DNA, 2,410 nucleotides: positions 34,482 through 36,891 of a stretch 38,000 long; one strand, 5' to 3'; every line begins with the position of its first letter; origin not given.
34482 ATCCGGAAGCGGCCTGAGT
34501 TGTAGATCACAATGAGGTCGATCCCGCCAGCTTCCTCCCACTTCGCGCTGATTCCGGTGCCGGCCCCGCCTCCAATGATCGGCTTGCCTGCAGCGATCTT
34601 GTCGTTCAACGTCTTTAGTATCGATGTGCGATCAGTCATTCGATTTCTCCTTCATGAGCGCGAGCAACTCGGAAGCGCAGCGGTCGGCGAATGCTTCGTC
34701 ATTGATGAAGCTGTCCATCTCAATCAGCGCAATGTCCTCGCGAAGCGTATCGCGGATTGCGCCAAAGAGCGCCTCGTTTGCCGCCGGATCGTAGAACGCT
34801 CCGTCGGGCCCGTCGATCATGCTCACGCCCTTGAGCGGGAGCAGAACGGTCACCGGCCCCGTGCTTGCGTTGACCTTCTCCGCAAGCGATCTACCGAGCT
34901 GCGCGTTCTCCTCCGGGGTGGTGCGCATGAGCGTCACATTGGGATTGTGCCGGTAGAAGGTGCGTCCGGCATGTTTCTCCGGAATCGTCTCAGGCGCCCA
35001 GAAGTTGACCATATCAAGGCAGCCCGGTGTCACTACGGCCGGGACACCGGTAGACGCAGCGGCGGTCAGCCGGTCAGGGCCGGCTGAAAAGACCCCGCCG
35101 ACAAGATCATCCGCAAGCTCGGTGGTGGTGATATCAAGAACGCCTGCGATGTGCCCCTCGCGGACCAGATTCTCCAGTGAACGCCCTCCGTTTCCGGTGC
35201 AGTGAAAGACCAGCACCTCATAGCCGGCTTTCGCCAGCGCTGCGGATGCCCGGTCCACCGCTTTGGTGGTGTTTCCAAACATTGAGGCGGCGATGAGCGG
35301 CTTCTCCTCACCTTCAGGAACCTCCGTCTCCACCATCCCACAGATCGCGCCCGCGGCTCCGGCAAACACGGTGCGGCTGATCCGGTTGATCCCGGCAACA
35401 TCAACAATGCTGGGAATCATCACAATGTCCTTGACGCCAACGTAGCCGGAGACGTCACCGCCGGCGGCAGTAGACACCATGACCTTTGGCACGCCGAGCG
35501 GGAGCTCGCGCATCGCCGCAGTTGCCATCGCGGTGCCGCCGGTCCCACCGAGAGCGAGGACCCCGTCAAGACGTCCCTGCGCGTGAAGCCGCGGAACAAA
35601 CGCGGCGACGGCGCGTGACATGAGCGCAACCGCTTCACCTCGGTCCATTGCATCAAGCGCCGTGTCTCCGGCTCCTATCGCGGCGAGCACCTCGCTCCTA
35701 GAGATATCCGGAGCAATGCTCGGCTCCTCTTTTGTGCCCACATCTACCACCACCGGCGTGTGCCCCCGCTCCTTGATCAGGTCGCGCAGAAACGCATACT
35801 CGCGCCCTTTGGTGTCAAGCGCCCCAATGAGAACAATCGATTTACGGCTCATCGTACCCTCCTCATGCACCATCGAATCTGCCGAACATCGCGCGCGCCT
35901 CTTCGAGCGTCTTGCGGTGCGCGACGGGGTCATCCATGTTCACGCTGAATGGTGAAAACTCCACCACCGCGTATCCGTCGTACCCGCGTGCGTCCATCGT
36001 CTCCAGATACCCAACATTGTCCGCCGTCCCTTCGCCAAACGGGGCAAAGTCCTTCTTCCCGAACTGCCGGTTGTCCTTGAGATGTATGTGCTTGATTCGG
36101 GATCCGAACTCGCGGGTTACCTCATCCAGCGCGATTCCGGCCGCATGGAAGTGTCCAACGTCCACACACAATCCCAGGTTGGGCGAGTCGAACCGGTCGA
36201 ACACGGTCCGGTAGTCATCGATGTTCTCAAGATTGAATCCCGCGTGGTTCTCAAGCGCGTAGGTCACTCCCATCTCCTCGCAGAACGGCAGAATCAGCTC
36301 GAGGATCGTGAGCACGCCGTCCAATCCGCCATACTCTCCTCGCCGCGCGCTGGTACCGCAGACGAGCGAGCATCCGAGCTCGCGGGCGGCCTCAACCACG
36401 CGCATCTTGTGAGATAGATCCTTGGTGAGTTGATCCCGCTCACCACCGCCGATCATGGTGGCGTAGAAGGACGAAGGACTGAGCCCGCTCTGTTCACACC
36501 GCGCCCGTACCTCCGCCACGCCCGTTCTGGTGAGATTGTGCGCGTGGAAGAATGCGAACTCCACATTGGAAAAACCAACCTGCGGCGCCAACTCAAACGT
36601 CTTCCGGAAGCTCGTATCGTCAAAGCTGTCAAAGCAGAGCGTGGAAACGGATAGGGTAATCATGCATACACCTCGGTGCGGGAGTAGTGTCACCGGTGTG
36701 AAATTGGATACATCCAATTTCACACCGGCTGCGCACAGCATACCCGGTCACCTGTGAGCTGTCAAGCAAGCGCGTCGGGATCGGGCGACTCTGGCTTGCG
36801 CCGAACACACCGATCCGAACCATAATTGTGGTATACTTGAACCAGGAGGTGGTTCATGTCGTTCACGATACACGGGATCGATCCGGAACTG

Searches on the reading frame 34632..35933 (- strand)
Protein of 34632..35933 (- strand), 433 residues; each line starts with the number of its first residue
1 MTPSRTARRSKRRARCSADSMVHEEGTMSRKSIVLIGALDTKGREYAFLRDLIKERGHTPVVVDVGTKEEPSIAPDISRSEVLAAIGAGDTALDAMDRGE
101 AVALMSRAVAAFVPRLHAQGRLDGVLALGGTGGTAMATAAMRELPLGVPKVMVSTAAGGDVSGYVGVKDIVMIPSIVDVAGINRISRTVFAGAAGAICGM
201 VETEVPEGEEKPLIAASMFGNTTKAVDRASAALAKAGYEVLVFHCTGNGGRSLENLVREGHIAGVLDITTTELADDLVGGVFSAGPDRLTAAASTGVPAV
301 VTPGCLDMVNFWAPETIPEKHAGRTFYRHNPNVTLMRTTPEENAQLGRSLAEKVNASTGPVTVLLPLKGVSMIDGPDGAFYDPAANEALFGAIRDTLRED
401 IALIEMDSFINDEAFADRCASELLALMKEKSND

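Call 29: search_protein_families(library=pfam, proteins=[window:34632-35933:-], max_evalue=0.001)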
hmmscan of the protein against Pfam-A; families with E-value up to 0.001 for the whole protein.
window:34632-35933:- (433 aa): 2 families
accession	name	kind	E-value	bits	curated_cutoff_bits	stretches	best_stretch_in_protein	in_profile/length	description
PF23189.1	UPF0261_C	-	6.8e-91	303.8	27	1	211-427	1-218/218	Uncharacterised protein family (UPF0261) C-terminal domain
PF06792.17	UPF0261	-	8.4e-63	211.9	27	1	31-204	1-174/176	Uncharacterised protein family (UPF0261) N-terminal domain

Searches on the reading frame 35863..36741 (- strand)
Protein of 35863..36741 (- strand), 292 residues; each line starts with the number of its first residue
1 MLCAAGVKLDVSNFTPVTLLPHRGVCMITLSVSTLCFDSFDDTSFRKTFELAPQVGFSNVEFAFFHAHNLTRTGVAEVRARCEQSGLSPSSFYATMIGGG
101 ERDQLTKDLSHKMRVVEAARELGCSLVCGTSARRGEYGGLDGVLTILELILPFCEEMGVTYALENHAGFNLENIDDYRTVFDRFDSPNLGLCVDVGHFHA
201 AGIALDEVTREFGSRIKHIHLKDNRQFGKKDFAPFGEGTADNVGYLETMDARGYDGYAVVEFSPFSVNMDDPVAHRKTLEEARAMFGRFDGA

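Call 29: search_protein_families(library=pfam, proteins=[window:35863-36741:-], max_evalue=0.001)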
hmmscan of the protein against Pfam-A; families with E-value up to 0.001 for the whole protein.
window:35863-36741:- (292 aa): 2 families
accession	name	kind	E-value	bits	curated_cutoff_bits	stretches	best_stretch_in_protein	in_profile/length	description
PF01261.30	AP_endonuc_2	-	1.1e-36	127.2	31.1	1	49-264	1-231/249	Xylose isomerase-like TIM barrel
PF03786.19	UxuA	-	0.00048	19.5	23.7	0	147-258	188-314/352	D-mannonate dehydratase (UxuA)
